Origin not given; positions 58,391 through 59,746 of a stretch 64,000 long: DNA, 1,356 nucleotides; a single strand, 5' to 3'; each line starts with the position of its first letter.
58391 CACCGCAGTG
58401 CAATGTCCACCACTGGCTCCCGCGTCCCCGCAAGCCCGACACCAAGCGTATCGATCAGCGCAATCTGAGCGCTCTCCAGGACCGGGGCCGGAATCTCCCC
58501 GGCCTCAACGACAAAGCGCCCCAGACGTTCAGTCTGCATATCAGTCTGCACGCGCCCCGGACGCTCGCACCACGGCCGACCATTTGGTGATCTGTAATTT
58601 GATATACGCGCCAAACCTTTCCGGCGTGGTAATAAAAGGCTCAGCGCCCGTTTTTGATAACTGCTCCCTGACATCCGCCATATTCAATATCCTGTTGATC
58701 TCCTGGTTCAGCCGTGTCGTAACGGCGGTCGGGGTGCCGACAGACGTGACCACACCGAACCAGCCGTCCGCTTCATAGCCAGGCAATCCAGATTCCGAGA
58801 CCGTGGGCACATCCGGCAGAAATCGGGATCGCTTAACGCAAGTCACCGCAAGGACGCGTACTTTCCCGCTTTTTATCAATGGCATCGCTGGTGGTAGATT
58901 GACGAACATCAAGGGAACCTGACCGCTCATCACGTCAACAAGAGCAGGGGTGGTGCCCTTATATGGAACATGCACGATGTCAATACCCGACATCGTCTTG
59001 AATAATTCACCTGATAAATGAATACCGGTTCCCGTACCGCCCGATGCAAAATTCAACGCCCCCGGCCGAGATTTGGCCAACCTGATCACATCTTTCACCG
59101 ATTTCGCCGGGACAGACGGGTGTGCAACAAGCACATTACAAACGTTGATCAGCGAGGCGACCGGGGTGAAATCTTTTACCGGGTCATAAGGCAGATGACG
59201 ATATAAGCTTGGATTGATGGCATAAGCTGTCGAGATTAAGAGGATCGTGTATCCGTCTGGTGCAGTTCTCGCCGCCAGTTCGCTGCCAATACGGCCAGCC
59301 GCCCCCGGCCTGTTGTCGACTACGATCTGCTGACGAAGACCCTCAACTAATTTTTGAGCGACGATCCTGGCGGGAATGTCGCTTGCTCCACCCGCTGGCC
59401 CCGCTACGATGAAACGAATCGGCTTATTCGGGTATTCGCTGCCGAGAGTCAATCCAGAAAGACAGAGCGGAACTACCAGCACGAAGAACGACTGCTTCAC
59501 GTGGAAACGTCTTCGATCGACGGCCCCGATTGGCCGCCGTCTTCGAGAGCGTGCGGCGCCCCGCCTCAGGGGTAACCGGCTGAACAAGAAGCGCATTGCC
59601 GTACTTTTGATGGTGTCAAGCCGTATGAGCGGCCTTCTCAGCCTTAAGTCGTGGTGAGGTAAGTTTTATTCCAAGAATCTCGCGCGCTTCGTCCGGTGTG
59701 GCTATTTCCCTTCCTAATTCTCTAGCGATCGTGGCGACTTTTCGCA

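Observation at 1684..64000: Extreme iteration of PrpD-family and TctC/Bug genes with no TctA/TctB partner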

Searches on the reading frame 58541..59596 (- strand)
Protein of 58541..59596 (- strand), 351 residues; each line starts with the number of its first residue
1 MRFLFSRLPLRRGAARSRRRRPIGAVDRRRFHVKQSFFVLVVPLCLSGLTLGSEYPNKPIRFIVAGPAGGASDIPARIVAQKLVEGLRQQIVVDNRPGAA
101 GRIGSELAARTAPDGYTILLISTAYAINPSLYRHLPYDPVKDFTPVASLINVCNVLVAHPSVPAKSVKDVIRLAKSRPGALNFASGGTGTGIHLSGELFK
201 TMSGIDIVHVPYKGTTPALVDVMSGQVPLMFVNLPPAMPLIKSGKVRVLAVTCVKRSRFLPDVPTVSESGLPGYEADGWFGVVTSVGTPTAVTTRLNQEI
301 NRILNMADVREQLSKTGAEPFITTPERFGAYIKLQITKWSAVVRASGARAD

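Call 42: search_solved_structures(query=window:58541-59596:-, max_evalue=0.00001)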
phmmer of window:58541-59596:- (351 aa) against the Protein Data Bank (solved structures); distinct sequences matched with E-value up to 0.00001: 11.
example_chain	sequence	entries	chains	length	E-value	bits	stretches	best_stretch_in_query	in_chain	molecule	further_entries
8hka_A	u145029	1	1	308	2.3e-70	240.6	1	59-351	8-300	Periplasmic terephthalate binding protein (TBP)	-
8hk9_D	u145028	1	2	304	3.1e-70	240.2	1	60-351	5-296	Periplasmic terephthalate binding protein (TBP)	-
2qpq_A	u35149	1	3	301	3.3e-70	240.2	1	54-351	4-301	protein Bug27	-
8hkb_A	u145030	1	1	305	2e-69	237.6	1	59-351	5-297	Periplasmic terephthalate binding protein (TBP)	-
2dvz_A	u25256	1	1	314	2e-68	234.3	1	54-344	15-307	Putative exported protein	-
5oei_A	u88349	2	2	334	1.6e-64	221.5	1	52-347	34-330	Uncharacterized protein family UPF0065:Tat pathway signal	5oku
7ndr_A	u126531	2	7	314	3.2e-59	204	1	56-348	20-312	Tripartite tricarboxylate transporter substrate binding protein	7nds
2f5x_A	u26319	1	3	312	2.7e-57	197.7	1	52-348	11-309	BugD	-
6hke_A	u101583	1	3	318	1.1e-45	159.5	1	54-344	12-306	Possible TctC subunit of the Tripartite Tricarboxylate Transport(TTT) Family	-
4x9t_A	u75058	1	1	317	2.9e-32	115.4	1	51-333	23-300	Uncharacterized protein UPF0065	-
25hk_A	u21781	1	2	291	2.6e-30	109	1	50-306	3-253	Tripartite tricarboxylate transporter substrate binding protein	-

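Call 48: search_protein_families(library=ncbifam, proteins=[window:58541-59596:-], max_evalue=1e-10)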
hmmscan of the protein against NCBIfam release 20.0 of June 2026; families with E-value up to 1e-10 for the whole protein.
window:58541-59596:- (351 aa): 0 families
